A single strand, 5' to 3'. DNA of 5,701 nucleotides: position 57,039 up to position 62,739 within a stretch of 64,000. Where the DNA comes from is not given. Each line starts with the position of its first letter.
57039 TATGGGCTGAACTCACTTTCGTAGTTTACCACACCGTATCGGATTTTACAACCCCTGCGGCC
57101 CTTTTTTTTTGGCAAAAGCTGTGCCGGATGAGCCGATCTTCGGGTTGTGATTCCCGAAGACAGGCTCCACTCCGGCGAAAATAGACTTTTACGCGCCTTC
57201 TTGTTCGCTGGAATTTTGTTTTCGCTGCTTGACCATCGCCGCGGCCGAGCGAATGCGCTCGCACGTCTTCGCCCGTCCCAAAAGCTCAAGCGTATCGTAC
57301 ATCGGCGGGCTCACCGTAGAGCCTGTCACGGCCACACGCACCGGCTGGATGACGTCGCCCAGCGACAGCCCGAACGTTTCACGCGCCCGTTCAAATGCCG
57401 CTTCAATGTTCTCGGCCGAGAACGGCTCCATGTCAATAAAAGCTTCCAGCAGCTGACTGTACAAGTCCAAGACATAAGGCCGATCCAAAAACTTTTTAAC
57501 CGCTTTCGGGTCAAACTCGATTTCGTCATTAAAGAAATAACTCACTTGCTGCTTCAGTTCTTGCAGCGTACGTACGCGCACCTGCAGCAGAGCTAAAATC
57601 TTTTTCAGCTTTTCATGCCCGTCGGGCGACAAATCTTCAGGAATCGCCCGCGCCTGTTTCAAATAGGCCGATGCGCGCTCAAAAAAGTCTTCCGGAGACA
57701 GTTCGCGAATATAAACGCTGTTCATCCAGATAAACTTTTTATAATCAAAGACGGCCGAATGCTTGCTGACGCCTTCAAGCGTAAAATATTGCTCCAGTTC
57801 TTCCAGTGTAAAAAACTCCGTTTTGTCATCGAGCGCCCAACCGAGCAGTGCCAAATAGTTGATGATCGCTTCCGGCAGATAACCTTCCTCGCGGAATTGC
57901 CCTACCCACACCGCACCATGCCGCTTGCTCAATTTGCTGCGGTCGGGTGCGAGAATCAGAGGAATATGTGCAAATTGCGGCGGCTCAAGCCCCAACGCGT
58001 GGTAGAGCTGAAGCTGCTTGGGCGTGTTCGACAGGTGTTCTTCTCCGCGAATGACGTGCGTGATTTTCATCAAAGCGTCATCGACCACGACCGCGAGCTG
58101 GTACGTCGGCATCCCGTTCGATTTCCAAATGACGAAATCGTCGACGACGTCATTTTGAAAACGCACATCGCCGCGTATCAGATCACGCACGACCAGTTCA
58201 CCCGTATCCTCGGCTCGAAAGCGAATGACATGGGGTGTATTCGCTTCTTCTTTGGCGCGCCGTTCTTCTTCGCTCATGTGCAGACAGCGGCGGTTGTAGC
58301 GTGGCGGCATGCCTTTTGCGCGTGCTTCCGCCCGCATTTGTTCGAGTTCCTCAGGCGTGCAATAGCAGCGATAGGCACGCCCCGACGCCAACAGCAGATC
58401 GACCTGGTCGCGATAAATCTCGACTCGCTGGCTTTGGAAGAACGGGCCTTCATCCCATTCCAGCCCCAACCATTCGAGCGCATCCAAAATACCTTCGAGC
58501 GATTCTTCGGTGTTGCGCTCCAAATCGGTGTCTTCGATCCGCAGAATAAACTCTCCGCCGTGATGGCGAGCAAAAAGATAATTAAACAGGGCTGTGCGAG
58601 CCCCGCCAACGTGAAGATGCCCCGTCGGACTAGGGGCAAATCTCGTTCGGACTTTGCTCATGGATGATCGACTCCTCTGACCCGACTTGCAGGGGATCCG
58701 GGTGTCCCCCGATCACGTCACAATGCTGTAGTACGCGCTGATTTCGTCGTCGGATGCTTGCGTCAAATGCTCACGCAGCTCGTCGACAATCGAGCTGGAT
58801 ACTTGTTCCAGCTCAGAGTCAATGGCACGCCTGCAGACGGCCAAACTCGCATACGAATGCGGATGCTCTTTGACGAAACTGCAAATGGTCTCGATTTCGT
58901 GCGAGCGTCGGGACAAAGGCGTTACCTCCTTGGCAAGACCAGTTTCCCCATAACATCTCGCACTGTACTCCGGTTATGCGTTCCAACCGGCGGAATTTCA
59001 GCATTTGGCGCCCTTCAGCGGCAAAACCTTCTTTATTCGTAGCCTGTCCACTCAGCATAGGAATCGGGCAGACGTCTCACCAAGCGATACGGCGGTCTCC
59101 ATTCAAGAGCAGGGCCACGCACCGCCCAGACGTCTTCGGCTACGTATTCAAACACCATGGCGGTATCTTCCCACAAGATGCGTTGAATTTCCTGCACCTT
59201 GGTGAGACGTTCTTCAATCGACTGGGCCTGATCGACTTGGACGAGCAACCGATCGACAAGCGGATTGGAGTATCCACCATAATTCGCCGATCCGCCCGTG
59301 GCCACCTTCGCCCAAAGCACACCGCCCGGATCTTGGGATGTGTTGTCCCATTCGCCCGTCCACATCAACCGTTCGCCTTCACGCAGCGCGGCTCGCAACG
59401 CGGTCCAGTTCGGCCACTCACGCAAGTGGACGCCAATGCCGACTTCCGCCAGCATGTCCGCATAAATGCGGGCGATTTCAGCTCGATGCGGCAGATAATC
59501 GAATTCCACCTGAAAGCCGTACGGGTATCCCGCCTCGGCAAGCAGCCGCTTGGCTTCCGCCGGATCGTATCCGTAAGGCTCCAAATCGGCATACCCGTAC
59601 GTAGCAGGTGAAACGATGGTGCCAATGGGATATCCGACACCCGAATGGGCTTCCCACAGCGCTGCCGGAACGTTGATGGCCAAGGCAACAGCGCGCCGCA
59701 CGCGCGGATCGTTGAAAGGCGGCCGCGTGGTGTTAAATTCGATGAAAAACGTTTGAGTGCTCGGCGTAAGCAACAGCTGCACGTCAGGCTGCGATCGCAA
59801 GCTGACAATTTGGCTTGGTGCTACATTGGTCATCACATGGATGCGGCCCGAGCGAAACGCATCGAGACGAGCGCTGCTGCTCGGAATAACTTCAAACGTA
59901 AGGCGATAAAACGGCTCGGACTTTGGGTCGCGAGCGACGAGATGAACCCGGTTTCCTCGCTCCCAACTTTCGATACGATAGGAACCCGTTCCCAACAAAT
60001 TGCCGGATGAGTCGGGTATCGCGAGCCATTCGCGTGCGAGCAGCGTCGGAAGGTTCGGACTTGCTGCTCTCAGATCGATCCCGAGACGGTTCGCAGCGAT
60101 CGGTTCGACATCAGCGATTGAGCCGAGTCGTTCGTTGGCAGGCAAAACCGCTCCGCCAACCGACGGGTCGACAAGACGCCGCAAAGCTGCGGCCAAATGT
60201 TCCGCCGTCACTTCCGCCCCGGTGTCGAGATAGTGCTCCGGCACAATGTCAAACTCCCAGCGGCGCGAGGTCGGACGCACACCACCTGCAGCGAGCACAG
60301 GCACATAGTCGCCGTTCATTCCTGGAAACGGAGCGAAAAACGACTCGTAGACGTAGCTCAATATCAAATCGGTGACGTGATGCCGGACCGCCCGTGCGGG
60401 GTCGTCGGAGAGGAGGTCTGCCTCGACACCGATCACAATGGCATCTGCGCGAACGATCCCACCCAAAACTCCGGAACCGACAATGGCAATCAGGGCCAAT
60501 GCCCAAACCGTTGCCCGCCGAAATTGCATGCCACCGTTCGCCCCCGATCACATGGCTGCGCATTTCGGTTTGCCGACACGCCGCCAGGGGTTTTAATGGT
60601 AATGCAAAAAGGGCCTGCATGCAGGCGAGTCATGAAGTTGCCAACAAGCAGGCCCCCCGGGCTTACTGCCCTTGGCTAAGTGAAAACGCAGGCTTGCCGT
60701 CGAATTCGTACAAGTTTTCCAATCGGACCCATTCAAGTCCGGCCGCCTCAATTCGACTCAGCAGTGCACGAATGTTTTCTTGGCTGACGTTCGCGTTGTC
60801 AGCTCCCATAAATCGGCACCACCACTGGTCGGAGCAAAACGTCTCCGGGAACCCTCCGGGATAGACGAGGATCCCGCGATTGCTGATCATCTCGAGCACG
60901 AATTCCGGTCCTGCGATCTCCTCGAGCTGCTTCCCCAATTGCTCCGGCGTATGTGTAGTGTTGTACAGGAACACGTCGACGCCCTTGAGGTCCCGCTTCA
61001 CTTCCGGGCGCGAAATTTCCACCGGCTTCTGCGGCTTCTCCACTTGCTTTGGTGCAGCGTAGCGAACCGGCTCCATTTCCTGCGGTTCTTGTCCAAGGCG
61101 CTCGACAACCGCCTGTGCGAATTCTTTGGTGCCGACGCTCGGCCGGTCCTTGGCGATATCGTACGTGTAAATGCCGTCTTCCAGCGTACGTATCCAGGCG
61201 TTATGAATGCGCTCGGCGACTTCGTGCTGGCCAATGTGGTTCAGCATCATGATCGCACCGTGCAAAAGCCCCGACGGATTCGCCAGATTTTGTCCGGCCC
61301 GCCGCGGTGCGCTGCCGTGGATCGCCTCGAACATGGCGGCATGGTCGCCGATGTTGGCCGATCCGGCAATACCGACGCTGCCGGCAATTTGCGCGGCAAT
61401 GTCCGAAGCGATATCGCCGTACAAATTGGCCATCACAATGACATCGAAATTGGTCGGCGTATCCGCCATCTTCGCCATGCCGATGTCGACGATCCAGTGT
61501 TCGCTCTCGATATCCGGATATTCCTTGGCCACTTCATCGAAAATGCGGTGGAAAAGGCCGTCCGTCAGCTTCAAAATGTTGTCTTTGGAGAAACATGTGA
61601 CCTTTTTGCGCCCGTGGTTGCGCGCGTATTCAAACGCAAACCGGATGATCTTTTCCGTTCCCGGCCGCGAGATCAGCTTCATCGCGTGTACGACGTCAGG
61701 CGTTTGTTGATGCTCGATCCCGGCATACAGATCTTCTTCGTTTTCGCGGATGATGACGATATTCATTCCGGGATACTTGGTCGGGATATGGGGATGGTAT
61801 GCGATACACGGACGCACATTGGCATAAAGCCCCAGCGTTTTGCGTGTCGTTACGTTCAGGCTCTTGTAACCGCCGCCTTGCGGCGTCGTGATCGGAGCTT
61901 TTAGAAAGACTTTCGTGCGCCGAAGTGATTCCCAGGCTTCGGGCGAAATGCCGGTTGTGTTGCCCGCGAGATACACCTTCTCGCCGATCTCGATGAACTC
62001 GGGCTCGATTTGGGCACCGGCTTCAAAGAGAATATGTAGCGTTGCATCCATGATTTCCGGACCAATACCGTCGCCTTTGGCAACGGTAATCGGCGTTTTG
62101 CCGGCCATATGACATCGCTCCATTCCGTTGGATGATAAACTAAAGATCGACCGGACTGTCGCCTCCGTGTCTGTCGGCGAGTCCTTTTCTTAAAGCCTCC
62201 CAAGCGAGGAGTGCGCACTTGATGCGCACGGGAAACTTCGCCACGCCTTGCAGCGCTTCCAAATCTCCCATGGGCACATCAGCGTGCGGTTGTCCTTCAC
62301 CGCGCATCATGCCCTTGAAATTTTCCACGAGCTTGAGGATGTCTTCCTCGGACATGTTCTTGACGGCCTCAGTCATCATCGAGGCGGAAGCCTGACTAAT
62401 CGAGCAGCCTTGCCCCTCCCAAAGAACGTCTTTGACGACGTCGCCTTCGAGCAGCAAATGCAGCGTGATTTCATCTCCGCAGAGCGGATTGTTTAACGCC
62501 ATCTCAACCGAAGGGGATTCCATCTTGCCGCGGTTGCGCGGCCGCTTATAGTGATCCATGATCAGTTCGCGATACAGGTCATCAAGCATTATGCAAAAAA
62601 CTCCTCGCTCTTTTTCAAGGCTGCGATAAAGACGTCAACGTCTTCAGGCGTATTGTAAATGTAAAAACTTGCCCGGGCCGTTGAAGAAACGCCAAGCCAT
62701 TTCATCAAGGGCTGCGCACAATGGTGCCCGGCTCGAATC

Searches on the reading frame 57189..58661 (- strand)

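Call 38: search_protein_families(library=pfam, proteins=[window:57189-58661:-], max_evalue=0.001)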
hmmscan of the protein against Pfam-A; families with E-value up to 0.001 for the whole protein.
window:57189-58661:- (490 aa): 2 families
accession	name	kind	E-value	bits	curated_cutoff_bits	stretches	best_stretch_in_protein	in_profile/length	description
PF00749.27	tRNA-synt_1c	-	4.5e-115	384.3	23.4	1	3-311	1-313/314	tRNA synthetases class I (E and Q), catalytic domain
PF19269.4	Anticodon_2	-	7.2e-34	117.6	23.6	1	333-473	9-140/141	Anticodon binding domain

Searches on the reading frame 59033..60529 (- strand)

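Call 38: search_protein_families(library=pfam, proteins=[window:59033-60529:-], max_evalue=0.001)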
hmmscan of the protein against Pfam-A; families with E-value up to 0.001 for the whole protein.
window:59033-60529:- (498 aa): 1 family
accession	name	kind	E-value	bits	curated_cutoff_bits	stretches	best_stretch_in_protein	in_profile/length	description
PF00496.27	SBP_bac_5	-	1.3e-51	176.3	32.4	1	75-414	2-366/368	Bacterial extracellular solute-binding proteins, family 5 Middle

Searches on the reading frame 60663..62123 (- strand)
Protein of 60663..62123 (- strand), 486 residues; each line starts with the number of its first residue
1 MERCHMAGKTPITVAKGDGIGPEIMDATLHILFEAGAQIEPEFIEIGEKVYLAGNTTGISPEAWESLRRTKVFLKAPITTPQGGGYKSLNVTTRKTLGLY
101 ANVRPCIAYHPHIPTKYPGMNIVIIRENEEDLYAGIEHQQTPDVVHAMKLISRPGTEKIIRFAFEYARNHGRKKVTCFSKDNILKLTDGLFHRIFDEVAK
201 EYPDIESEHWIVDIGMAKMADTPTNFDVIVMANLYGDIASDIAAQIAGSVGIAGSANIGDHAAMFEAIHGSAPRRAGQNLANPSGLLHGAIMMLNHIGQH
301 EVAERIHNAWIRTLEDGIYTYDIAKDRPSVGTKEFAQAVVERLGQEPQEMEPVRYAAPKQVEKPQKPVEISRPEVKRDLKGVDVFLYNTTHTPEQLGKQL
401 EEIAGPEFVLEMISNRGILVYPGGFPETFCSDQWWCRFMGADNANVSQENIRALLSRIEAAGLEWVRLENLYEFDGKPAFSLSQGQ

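Call 65: search_protein_families(library=pfam, proteins=[window:60663-62123:-], max_evalue=0.001)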
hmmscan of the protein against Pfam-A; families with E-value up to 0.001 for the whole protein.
window:60663-62123:- (486 aa): 2 families
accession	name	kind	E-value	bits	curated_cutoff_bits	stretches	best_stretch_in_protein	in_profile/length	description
PF00180.25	Iso_dh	-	2.8e-92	310.1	27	1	12-339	2-348/348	Isocitrate/isopropylmalate dehydrogenase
PF18324.6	Isocitrate_DH_C_bact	-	9.9e-41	138.7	25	1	377-486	1-110/110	Bacterial isocitrate dehydrogenase, C-terminal domain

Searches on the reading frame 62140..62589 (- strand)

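Call 65: search_protein_families(library=pfam, proteins=[window:62140-62589:-], max_evalue=0.001)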
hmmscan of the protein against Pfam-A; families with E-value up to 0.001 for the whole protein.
window:62140-62589:- (149 aa): 1 family
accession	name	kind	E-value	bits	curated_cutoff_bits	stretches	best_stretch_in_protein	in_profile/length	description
PF01592.21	NifU_N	-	9.8e-27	94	22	1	6-125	2-126/127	NifU-like N terminal domain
